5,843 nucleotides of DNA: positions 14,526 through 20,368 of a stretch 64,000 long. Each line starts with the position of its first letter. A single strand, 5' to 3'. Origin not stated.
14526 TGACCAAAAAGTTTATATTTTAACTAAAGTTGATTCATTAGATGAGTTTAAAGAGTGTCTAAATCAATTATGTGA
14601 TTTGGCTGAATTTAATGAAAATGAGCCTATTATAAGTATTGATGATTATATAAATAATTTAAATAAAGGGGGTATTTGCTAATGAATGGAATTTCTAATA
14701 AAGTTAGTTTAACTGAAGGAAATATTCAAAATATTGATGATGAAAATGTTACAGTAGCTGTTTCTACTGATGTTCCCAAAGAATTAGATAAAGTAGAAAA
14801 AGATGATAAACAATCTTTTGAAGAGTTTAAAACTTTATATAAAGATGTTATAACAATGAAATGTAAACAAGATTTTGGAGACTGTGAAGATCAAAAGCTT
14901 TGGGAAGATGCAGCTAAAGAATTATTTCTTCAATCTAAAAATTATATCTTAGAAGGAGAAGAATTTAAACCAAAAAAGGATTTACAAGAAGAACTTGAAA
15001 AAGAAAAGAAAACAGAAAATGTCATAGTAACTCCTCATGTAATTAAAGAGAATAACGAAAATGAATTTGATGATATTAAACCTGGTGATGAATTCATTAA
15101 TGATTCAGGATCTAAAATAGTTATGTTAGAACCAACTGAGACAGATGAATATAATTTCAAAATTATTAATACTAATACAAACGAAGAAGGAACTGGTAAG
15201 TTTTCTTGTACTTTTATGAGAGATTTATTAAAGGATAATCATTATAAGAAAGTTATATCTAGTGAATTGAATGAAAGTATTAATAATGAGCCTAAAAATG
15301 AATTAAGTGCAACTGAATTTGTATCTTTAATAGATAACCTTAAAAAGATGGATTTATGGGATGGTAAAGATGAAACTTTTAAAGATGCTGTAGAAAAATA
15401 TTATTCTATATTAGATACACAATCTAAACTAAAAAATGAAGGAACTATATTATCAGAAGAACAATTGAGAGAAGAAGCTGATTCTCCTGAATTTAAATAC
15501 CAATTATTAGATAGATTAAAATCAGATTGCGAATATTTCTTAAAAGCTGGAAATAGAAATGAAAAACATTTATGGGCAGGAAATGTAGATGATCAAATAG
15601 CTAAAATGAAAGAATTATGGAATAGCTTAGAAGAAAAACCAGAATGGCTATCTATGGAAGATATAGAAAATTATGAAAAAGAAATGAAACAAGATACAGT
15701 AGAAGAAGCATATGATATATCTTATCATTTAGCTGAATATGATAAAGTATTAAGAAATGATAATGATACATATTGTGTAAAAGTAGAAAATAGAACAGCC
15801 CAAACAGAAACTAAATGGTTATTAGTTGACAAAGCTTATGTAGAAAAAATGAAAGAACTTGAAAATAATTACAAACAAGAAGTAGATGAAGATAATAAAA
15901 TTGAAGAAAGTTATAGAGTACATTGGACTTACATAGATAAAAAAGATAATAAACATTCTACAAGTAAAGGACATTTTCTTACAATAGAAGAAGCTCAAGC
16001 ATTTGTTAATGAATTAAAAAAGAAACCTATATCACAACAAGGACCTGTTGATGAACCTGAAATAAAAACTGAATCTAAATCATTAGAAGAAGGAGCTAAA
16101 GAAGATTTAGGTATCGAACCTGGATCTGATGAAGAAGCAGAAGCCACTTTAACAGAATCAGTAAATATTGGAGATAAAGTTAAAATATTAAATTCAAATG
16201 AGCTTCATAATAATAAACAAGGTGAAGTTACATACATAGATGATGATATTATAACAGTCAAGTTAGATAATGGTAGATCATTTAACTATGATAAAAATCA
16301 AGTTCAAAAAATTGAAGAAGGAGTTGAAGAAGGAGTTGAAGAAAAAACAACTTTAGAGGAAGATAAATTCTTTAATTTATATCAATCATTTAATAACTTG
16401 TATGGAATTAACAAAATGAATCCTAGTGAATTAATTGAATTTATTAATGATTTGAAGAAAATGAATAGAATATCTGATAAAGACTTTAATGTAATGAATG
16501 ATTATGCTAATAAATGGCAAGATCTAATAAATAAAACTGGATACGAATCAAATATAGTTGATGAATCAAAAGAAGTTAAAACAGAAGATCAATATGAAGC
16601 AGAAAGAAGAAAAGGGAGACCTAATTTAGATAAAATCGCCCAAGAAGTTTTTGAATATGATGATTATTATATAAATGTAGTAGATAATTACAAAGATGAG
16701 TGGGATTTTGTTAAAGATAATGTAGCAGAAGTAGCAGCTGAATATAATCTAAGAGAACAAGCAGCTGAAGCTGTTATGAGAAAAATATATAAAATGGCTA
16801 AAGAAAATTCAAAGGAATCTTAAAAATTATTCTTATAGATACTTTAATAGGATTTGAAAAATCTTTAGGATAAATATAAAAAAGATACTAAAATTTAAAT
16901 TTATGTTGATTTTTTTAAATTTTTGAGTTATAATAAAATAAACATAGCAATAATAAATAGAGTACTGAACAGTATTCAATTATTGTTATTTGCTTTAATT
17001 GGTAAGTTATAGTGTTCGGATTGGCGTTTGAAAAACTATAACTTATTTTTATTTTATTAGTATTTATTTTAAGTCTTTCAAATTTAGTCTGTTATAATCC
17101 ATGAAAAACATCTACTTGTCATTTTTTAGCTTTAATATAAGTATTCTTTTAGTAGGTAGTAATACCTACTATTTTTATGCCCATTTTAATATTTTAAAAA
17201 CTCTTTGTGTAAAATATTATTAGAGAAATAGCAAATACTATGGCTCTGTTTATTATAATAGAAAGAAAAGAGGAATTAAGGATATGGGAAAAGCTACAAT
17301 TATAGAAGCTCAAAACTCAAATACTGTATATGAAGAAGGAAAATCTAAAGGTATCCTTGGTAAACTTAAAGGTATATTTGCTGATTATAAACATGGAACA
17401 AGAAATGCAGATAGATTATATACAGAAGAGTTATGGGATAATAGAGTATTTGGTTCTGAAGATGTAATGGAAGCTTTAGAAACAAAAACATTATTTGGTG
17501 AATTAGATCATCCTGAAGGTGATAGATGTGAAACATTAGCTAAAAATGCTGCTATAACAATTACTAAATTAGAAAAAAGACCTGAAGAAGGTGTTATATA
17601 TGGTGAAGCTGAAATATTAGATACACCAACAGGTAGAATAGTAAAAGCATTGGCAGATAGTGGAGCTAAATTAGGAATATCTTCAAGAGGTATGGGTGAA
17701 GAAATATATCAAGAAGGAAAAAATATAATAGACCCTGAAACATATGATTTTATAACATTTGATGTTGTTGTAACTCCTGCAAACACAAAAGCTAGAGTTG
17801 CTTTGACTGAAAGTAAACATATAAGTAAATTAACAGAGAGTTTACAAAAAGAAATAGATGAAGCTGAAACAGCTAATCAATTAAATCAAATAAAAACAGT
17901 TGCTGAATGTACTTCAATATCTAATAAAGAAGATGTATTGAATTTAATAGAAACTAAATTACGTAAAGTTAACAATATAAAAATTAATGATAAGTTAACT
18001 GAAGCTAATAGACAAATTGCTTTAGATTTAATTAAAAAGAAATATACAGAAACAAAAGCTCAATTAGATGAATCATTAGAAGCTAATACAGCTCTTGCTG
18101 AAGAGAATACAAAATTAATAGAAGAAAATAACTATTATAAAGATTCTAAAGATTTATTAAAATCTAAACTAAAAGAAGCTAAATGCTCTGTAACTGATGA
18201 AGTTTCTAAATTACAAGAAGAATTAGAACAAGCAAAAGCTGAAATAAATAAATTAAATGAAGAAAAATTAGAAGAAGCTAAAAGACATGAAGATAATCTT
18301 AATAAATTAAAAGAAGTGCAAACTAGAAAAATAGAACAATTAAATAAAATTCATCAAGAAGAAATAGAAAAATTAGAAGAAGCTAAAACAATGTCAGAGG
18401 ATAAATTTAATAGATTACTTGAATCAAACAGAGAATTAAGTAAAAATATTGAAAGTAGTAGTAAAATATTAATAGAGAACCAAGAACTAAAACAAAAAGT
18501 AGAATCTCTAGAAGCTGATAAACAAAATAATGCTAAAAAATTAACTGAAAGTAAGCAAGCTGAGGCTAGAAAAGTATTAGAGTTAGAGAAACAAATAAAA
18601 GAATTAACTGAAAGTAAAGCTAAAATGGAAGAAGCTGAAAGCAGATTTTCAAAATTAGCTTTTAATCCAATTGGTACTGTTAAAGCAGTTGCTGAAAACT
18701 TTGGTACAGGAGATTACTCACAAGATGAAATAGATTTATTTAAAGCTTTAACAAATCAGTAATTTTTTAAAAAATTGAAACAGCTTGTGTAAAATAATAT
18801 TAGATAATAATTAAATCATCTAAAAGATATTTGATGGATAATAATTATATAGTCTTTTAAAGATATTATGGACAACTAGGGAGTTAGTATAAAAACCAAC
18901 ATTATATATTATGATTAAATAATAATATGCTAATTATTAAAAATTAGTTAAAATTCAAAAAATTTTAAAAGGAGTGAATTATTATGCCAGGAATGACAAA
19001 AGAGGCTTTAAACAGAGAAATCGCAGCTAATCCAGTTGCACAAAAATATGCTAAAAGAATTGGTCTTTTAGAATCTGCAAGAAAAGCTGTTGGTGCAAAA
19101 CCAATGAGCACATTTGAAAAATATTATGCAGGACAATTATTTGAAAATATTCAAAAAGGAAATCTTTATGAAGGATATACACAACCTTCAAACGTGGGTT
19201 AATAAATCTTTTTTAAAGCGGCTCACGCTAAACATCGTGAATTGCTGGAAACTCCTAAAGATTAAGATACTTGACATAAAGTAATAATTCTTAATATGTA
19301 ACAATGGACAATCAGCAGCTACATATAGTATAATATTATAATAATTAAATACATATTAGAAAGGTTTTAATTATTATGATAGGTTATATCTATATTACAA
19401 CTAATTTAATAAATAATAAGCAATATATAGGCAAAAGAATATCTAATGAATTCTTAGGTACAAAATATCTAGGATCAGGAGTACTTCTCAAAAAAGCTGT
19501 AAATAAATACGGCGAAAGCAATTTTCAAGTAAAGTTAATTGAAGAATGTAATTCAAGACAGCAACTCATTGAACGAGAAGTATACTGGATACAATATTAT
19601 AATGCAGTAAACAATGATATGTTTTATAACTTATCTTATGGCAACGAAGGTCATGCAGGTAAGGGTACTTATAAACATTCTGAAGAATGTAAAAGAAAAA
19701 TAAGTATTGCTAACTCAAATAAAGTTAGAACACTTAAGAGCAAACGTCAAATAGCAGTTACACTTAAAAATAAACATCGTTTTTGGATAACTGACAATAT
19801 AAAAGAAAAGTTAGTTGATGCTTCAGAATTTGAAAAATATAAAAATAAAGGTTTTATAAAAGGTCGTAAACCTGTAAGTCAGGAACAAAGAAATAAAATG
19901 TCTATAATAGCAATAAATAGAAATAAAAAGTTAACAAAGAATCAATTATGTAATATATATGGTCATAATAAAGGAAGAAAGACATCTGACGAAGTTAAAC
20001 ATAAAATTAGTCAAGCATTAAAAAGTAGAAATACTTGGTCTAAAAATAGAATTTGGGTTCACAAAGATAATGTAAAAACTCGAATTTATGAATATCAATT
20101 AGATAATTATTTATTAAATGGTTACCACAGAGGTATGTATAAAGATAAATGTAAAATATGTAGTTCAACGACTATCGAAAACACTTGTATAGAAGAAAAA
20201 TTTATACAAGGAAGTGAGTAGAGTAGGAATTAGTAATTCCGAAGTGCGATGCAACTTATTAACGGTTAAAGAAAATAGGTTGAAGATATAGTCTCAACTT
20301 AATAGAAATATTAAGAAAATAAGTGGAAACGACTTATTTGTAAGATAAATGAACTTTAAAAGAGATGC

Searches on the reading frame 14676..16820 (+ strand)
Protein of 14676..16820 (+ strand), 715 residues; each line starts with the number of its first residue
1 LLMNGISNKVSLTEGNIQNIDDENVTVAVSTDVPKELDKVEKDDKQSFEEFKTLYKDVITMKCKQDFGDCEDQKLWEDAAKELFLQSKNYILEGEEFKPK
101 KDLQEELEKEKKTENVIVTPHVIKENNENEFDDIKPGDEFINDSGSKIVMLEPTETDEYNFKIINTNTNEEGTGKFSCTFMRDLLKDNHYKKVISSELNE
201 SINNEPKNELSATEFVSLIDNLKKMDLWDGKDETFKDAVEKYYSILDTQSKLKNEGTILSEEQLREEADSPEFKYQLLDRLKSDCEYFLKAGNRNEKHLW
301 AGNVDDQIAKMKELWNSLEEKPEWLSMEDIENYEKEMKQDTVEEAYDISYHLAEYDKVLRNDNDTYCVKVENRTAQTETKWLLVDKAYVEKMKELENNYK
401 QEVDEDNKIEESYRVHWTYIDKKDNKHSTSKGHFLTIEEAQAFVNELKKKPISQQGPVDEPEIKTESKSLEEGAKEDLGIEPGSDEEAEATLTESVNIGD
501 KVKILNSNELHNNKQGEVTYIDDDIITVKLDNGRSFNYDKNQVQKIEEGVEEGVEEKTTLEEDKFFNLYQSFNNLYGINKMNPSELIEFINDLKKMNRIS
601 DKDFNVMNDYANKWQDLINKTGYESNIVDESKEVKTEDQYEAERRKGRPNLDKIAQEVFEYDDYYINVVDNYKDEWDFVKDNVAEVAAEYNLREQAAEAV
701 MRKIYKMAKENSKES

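Call 14: search_protein_families(library=phrogs, proteins=[window:14676-16820:+], max_evalue=0.00001)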
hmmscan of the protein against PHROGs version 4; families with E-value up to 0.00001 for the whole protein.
window:14676-16820:+ (715 aa): 1 family
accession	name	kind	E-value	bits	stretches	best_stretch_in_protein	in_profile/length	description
phrog_15551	-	unknown function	2.5e-29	102.4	1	267-339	12-83/84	-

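Call 64: search_protein_families(library=pfam, proteins=[window:14676-16820:+], max_evalue=0.001)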
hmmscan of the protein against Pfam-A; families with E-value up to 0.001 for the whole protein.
window:14676-16820:+ (715 aa): 1 family
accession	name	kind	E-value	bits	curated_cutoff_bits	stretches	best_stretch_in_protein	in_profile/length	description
PF18824.6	LPD11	-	4.5e-32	110.4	27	1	272-337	2-69/69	Large polyvalent protein-associated domain 11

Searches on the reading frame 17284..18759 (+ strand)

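Call 14: search_protein_families(library=phrogs, proteins=[window:17284-18759:+], max_evalue=0.00001)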
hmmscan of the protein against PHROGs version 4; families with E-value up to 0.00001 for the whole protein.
window:17284-18759:+ (492 aa): 3 families
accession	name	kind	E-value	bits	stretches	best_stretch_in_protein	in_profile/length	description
phrog_207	-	head and packaging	4.1e-33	116.1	1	10-445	23-445/519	head maturation protease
phrog_3014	-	head and packaging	3.7e-07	30.6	1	43-207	43-223/266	head maturation protease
phrog_22848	-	unknown function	1.7e-06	27.4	1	101-195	228-326/991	-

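Call 64: search_protein_families(library=pfam, proteins=[window:17284-18759:+], max_evalue=0.001)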
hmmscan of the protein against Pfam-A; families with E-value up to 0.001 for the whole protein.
window:17284-18759:+ (492 aa): 1 family
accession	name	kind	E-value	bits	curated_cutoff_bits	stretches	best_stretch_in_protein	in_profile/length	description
PF03420.18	Peptidase_S77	-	1.7e-12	47.6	27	1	17-176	33-195/198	Prohead core protein serine protease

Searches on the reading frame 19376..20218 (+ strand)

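Call 15: search_protein_families(library=phrogs, proteins=[window:19376-20218:+], max_evalue=0.00001)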
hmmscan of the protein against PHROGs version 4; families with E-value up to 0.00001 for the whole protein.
window:19376-20218:+ (281 aa): 5 families
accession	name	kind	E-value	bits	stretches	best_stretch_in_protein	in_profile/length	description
phrog_314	-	DNA, RNA and nucleotide metabolism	3.6e-34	119.6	1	1-268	177-426/574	homing endonuclease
phrog_7168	-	DNA, RNA and nucleotide metabolism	8.6e-15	55.9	1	3-231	2-237/284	homing endonuclease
phrog_19446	-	DNA, RNA and nucleotide metabolism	1.4e-08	35.6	1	2-131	1-94/254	homing endonuclease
phrog_447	-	other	2.9e-08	34.7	1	2-94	26-138/148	NAD synthetase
phrog_5123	-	DNA, RNA and nucleotide metabolism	1.8e-06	28.9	1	4-91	3-94/152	homing endonuclease with GIY-YIG motif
